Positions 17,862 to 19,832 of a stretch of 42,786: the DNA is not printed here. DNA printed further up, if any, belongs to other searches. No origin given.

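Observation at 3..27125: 27-kb stop-free ORF, still open at the window edge, with no domain I can recognise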

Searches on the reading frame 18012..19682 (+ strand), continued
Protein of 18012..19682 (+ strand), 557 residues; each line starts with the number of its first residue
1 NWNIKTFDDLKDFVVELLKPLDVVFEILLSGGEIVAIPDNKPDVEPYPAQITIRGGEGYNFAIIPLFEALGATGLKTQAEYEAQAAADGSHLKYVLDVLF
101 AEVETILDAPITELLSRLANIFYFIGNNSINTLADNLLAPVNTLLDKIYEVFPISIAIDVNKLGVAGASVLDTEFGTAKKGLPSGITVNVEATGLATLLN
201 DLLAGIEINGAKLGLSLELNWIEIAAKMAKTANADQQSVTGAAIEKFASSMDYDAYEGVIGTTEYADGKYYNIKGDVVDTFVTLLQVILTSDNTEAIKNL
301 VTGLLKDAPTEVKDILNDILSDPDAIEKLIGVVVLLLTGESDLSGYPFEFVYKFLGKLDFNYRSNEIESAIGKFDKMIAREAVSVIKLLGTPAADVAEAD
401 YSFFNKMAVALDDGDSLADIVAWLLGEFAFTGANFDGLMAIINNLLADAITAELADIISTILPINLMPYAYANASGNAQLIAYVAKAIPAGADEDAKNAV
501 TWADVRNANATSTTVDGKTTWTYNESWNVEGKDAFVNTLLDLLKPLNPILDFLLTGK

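Call 77: find_encoding_contigs(protein=P0155, flank=10000, max_places=2)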
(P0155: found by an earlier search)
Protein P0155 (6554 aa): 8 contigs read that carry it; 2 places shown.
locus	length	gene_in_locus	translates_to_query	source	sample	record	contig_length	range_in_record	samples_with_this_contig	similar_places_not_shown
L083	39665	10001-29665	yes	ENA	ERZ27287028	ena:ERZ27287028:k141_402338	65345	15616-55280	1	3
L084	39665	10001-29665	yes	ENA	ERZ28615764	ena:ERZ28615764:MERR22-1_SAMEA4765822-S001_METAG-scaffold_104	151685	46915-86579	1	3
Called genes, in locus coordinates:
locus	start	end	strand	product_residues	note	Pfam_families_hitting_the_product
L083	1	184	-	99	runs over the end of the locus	PF03551:PadR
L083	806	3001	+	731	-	PF01751:Toprim, PF01131:Topoisom_bac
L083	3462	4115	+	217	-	PF00702:Hydrolase, PF12710:HAD, PF13419:HAD_2, PF13242:Hydrolase_like (weak)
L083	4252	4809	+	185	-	PF21349:RUBY_RBDX, PF00210:Ferritin (faint), PF02915:Rubrerythrin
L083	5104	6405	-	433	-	PF07690:MFS_1, PF13347:MFS_2 (faint), PF07690:MFS_1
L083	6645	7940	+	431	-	PF00929:RNase_T, PF16473:Rv2179c-like (faint)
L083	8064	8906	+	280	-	PF02557:VanY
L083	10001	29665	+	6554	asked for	-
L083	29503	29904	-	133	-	-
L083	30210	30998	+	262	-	PF09997:DUF2238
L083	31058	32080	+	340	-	PF00149:Metallophos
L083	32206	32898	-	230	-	PF04055:Radical_SAM, PF13353:Fer4_12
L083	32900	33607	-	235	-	PF00528:BPD_transp_1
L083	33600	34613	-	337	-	PF00005:ABC_tran, PF02463:SMC_N (faint), PF13304:AAA_21 (weak), PF09383:NIL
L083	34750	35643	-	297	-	PF03180:Lipoprotein_9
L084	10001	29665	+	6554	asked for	-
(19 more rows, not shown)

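Call 78: find_encoding_contigs(protein=P0035, flank=10000, max_places=2)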
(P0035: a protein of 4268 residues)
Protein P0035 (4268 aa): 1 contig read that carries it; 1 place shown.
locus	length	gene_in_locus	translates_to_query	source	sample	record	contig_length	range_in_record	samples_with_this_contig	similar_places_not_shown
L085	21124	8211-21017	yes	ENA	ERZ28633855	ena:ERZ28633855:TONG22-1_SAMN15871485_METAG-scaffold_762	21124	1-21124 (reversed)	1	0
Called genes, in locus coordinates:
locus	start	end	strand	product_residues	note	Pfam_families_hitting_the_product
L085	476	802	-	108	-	-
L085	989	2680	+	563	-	PF00920:ILVD_EDD_N, PF24877:ILV_EDD_C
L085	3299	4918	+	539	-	PF13320:GH123_cat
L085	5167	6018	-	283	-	-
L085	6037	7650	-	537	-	-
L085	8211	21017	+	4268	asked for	-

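Call 79: find_encoding_contigs(protein=P0044, flank=10000, max_places=2)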
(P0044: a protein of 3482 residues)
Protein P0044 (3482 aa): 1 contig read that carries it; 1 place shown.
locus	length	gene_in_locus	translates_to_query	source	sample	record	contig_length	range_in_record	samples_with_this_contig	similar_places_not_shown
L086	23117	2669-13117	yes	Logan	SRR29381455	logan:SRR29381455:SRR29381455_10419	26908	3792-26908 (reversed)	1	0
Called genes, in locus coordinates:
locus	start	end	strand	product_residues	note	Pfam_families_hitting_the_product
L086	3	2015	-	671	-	?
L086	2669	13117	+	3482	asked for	-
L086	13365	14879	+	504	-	PF00501:AMP-binding, PF13193:AMP-binding_C (faint)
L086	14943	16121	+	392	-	PF00278:Orn_DAP_Arg_deC, PF01168:Ala_racemase_N (weak), PF02784:Orn_Arg_deC_N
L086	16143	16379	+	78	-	PF00550:PP-binding (weak)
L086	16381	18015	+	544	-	PF03062:MBOAT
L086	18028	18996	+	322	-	-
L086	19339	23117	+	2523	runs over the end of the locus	?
